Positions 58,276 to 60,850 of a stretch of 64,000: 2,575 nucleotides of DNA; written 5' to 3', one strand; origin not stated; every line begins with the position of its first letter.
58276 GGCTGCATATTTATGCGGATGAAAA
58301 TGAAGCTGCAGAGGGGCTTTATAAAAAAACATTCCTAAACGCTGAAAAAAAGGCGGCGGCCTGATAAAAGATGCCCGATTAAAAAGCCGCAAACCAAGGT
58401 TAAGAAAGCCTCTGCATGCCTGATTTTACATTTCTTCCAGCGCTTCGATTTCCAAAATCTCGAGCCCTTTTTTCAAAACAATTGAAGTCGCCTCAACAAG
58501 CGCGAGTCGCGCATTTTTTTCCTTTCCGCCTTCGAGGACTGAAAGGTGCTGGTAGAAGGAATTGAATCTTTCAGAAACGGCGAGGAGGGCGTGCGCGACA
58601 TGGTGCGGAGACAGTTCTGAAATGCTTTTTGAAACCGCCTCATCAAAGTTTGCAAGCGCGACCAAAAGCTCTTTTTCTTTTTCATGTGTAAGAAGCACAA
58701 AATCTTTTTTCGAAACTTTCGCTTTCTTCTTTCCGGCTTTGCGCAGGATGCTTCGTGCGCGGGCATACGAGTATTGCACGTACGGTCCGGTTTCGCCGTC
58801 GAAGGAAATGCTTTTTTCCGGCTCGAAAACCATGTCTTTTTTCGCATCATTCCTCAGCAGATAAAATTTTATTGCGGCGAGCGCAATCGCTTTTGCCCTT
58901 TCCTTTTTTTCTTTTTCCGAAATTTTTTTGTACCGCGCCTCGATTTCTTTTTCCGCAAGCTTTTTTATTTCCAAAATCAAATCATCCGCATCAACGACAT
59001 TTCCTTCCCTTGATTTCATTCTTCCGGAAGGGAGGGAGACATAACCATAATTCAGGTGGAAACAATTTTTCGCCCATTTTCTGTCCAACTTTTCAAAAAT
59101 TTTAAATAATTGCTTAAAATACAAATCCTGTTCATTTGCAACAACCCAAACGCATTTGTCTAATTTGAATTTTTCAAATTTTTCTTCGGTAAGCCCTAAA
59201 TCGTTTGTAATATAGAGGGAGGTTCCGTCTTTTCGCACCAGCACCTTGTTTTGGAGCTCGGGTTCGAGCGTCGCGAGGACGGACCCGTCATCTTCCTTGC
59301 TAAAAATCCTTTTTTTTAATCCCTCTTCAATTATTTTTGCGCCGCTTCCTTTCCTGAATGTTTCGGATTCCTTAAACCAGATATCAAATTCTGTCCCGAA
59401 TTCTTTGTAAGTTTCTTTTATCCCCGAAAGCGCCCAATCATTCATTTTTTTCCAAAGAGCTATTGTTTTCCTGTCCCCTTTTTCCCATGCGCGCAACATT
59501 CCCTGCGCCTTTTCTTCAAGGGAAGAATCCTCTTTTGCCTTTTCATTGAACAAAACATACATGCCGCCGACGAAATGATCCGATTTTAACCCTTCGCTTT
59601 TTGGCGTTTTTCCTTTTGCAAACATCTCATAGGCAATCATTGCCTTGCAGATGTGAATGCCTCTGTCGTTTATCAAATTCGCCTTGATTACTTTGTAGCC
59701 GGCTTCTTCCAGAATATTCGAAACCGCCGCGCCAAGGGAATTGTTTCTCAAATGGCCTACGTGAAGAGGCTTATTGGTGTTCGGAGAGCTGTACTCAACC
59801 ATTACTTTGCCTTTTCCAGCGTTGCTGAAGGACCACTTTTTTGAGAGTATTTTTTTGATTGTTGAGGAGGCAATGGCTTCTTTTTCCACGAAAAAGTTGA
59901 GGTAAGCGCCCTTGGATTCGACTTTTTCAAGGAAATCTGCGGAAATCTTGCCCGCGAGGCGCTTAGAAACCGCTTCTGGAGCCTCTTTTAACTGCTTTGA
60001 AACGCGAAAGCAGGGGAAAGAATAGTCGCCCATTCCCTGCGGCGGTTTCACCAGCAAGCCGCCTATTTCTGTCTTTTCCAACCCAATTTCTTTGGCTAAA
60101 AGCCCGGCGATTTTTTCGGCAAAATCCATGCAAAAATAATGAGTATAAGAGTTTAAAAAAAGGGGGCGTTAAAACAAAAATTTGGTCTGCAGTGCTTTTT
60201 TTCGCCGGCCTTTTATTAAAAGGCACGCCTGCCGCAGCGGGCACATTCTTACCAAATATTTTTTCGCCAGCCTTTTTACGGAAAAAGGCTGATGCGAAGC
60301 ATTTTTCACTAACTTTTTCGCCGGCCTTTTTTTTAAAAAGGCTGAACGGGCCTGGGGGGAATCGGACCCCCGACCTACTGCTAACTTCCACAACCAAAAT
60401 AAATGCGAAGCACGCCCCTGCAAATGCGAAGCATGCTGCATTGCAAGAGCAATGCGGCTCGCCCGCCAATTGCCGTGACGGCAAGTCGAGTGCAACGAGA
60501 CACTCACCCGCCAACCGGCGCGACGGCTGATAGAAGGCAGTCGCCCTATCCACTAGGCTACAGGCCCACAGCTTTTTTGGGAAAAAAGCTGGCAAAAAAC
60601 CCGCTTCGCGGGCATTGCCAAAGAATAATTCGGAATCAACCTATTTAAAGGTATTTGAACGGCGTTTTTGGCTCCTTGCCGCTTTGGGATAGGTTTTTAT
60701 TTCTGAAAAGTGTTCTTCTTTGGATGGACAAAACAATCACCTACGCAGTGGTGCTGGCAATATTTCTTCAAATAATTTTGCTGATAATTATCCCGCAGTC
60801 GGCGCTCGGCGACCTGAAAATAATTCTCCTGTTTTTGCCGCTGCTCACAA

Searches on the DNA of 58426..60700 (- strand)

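Call 19: search_rna_families(source=window, start=60100, end=60700, threshold=evalue, max_evalue=10, show_alignments=2)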
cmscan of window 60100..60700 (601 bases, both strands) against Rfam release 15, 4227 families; matches with E-value up to 10: 9.
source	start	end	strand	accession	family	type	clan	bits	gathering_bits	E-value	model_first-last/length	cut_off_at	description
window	60260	60343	+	RF00020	U5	Gene; snRNA; splicing;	-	18.9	40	3.7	1-117/117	no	U5 spliceosomal RNA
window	60263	60298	-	RF03734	mir-4773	Gene; miRNA;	-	18.1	100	1.9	1-78/78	no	mir-4773 microRNA precursor family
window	60261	60333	+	RF01065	23S-methyl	Cis-reg;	-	18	50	3.5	1-102/102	no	23S methyl RNA motif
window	60263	60298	+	RF03734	mir-4773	Gene; miRNA;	-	17.6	100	2.5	1-78/78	no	mir-4773 microRNA precursor family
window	60255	60310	+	RF00630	P26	Gene;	-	15.7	36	1.3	1-66/66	no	Pseudomonas sRNA P26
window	60133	60320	+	RF01478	rli47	Gene; sRNA;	-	15.5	200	0.062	1-508/508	no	Listeria sRNA rli47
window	60594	60672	-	RF01394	isrK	Gene; sRNA;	-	15.4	50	0.81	1-77/77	no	isrK Hfq binding RNA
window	60271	60333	+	RF02869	ncS025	Gene; sRNA;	-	15.3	46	4.2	1-85/85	no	Burkholderia sRNA 25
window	60355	60371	-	RF01850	beta_tmRNA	Gene;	CL00001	11.7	84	0.19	86-102/331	no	Betaproteobacteria transfer-messenger RNA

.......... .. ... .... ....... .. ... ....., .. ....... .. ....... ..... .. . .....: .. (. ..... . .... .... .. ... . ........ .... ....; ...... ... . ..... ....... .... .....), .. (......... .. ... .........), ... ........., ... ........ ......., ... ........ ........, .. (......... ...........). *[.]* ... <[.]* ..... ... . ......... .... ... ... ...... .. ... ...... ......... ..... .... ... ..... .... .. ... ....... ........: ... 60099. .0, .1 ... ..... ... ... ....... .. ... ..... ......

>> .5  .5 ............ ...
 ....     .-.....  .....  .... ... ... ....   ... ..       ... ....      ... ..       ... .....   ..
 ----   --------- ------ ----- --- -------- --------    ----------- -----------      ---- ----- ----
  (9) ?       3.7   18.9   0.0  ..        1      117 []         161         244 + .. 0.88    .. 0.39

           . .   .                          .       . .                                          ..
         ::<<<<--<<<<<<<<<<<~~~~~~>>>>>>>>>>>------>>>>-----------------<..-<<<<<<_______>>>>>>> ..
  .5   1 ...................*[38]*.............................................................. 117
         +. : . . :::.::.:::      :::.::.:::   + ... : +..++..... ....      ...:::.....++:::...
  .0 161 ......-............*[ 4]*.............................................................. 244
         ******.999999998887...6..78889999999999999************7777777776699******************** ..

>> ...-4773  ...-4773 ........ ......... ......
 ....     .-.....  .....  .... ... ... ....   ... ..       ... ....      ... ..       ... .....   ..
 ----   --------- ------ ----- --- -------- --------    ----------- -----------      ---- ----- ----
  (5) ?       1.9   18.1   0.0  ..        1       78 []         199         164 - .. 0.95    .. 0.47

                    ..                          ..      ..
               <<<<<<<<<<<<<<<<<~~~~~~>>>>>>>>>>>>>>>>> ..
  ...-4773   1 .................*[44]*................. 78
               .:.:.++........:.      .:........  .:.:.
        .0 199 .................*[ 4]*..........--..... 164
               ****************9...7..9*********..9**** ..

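Call 62: search_with_rna_model(model_id=R1, sources=[L120, L121, L122, L123, L124, L125, L126, L127, L128, L129, L130, L131, L132, L133, L134, L135, L136, L137, L138, L139, L140, L141, L142, L143, L144, L145, L146, L147, L148, L149, L150, L151, L152, L153, L154, L155, L156, L157, L158, L159, L160, L161, L162, L163, L164, L165, L166, L167, L168, L169, L170, L171, L172, L173, L174, L175, L176, L177, L178, L179, L180, L181, L182, L183, L184, L185, L186, L187, L188, L189, L190, L191, L192, L193, L194, L195, L196, L197, L198, L199, L200, L201, L202, L203, L204, L205, L206, L207, L208, L209, L210, L211, L212, L213, L214, L215, L216, L217, L218, L219], max_evalue=0.01)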
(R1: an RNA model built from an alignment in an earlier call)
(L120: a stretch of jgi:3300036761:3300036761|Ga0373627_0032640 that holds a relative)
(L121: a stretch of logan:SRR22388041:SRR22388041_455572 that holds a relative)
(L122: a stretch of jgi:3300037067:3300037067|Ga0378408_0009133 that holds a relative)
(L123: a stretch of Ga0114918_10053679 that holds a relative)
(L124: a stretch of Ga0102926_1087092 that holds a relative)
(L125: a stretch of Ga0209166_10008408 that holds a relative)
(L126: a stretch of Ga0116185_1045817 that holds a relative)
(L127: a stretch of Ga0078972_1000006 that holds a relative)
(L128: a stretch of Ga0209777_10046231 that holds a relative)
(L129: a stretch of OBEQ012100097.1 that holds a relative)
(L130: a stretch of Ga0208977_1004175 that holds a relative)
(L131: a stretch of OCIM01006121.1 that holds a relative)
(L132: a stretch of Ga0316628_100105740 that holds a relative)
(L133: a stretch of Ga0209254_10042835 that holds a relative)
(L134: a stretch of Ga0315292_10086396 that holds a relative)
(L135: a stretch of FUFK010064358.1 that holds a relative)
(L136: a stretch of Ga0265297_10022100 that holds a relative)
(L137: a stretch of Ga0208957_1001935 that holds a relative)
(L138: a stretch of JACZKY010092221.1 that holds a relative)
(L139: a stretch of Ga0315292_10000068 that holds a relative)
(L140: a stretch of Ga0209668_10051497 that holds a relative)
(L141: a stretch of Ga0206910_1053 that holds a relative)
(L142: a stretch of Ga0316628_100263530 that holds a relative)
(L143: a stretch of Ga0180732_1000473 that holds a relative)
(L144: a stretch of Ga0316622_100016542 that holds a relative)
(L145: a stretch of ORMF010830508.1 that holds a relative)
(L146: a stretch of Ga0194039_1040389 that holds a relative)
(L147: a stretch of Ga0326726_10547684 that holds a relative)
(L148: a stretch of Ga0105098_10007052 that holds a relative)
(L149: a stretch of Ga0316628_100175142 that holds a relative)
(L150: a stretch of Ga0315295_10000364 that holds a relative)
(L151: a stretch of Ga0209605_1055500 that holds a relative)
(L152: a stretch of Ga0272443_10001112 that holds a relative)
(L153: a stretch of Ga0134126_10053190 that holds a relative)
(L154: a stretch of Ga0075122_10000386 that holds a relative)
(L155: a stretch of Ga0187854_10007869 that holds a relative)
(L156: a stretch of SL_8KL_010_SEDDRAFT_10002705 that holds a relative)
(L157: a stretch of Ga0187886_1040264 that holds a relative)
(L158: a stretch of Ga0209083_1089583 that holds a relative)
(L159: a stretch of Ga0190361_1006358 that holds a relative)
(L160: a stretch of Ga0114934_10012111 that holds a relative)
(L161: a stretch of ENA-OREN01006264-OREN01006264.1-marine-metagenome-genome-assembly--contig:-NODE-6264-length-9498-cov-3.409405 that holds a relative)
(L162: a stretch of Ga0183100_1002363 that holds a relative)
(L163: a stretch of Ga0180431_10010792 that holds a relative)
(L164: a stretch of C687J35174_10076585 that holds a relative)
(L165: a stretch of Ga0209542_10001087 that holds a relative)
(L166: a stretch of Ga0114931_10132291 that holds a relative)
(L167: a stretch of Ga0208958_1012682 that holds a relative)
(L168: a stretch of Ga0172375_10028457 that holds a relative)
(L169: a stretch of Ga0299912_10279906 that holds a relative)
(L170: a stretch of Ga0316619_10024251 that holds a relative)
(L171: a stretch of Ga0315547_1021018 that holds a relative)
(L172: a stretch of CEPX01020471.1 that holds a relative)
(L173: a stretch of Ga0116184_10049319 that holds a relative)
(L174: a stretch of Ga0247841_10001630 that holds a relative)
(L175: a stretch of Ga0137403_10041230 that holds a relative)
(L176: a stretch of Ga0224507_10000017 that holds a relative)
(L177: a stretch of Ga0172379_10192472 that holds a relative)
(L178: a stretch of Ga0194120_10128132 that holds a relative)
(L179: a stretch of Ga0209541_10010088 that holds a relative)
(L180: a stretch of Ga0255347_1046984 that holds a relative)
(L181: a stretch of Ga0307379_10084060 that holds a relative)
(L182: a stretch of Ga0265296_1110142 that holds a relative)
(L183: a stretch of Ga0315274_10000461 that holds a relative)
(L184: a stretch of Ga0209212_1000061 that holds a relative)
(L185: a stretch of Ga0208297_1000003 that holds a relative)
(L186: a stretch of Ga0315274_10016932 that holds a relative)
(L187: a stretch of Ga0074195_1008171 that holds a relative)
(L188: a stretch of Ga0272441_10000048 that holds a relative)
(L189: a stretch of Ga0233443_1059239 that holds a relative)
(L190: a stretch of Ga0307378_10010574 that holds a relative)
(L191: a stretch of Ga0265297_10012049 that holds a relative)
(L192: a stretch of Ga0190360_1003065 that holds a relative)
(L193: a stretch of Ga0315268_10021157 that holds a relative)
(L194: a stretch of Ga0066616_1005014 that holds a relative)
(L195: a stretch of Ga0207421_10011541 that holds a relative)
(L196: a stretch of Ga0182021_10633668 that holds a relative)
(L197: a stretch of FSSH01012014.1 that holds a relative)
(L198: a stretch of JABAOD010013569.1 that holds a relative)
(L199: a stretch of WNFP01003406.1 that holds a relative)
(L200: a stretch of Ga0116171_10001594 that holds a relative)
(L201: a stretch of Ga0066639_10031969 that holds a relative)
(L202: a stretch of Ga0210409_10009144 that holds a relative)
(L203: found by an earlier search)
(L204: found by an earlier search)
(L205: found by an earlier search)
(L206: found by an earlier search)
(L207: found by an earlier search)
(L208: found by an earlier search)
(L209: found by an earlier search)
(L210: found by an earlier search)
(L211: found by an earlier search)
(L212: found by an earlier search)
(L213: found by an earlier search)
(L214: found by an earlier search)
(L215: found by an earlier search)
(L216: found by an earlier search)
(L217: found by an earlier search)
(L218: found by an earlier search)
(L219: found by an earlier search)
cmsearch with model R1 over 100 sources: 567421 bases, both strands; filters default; matches with E-value up to 0.01: 11.
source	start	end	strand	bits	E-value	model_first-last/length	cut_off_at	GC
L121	569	598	-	48.6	4.3e-10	1-30/30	no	0.53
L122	9762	9793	-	41.5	3.4e-08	1-30/30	no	0.38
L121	819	850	-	41.2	4.1e-08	1-30/30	no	0.44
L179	6235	6266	+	38.6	2.1e-07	1-30/30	no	0.28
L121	521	552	-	33.7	4.3e-06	1-30/30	no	0.44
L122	9953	9983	-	31.6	1.6e-05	1-30/30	no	0.32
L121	771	799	+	30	4.3e-05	1-30/30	no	0.41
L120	1062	1083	+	28.6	0.0001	1-22/30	no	0.5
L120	1062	1082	-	24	0.0018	1-21/30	no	0.48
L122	9868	9896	+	23.7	0.0022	1-30/30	no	0.34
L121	578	598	+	21.6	0.0078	1-21/30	no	0.62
